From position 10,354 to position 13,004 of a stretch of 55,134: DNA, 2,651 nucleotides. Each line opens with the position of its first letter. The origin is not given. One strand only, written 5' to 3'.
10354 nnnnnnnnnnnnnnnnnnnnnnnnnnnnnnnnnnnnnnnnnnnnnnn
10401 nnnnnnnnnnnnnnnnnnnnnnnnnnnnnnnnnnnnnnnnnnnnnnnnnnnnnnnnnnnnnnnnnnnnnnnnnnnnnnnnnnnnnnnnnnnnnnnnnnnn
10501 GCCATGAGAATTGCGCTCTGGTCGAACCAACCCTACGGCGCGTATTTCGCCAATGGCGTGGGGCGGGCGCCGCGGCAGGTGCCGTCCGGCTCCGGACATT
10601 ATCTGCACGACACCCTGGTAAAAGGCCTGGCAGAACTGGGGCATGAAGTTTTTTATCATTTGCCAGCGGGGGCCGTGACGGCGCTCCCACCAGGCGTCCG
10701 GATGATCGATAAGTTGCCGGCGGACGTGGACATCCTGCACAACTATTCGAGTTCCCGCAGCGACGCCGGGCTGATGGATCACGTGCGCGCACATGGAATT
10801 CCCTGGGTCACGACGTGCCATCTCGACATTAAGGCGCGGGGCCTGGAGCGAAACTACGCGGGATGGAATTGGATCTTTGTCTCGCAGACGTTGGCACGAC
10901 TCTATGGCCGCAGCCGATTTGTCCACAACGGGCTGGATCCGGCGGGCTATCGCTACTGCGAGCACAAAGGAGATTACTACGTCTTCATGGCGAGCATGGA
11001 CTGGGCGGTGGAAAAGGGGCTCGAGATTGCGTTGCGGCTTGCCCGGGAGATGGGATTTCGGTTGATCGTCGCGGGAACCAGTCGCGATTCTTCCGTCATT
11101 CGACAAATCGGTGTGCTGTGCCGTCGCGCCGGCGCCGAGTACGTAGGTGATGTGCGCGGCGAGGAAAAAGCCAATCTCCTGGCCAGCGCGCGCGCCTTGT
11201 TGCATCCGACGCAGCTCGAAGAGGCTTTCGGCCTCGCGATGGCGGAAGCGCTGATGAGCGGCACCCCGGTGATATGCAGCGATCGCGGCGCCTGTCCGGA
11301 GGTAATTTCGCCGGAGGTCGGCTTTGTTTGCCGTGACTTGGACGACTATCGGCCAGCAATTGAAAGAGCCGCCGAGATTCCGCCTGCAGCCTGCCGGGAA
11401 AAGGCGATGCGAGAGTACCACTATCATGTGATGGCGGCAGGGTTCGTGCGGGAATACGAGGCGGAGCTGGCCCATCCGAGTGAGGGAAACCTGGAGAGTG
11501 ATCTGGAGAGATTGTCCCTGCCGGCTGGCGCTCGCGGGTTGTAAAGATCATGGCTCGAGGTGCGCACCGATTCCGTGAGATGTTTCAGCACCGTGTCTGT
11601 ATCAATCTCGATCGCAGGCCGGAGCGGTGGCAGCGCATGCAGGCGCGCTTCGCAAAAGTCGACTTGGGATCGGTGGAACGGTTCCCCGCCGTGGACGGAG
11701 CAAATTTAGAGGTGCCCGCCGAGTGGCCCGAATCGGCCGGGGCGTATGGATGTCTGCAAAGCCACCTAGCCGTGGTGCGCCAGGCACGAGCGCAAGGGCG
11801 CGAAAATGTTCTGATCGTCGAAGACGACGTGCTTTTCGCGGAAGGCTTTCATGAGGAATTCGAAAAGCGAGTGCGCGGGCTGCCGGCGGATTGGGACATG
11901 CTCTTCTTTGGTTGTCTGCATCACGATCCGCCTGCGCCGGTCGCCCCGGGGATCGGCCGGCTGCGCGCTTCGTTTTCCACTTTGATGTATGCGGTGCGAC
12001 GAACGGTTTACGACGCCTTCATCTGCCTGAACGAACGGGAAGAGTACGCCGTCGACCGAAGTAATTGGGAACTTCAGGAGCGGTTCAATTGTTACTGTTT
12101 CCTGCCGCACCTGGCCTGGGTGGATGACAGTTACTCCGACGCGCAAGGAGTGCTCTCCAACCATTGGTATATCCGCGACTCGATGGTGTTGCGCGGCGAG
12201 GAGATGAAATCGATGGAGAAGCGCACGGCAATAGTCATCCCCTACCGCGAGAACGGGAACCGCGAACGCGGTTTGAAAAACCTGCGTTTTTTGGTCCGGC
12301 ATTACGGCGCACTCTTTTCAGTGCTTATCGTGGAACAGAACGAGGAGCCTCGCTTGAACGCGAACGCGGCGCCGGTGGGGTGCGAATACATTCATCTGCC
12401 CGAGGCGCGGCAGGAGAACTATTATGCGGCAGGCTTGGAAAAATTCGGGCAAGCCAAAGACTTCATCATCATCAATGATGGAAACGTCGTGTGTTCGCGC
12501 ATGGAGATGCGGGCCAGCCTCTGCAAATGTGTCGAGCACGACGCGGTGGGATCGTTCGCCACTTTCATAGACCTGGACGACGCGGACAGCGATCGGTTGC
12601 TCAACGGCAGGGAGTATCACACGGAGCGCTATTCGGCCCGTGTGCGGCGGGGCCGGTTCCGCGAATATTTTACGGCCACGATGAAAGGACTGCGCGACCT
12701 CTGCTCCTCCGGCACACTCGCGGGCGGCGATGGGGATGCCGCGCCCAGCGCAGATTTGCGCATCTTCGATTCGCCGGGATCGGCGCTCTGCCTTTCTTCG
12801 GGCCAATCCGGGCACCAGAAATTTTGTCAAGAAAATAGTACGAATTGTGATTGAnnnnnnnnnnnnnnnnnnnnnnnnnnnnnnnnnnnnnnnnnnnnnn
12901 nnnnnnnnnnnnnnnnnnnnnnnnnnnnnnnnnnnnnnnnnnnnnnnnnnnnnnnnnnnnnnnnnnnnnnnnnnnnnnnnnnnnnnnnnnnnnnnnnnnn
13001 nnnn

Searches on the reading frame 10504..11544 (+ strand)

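Call 11: search_protein_families(library=pfam, proteins=[window:10504-11544:+], max_evalue=0.001)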
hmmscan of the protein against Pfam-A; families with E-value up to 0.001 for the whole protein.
window:10504-11544:+ (346 aa): 5 families
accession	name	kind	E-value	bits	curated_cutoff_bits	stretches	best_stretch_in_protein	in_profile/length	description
PF13692.12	Glyco_trans_1_4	-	4.8e-14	53.3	27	1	160-288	5-138/142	Glycosyl transferases group 1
PF00534.26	Glycos_transf_1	-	6.3e-14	52.3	26.4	1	170-282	27-148/172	Glycosyl transferases group 1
PF20706.3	GT4-conflict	-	6.9e-05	22.4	26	1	220-261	273-313/385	Family 4 Glycosyltransferase in conflict systems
PF13524.12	Glyco_trans_1_2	-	0.00015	22.2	25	1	179-293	8-115/144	Glycosyl transferase-like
PF13439.12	Glyco_transf_4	-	0.00076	20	28.5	0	66-137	66-134/170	Glycosyltransferase Family 4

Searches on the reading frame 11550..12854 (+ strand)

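Call 11: search_protein_families(library=pfam, proteins=[window:11550-12854:+], max_evalue=0.001)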
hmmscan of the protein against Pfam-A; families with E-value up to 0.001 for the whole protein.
window:11550-12854:+ (434 aa): 1 family
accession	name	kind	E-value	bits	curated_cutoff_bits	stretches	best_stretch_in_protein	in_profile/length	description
PF01755.23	Glyco_transf_25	-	2.8e-08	34.3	24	1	14-106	3-108/199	Glycosyltransferase family 25 (LPS biosynthesis protein)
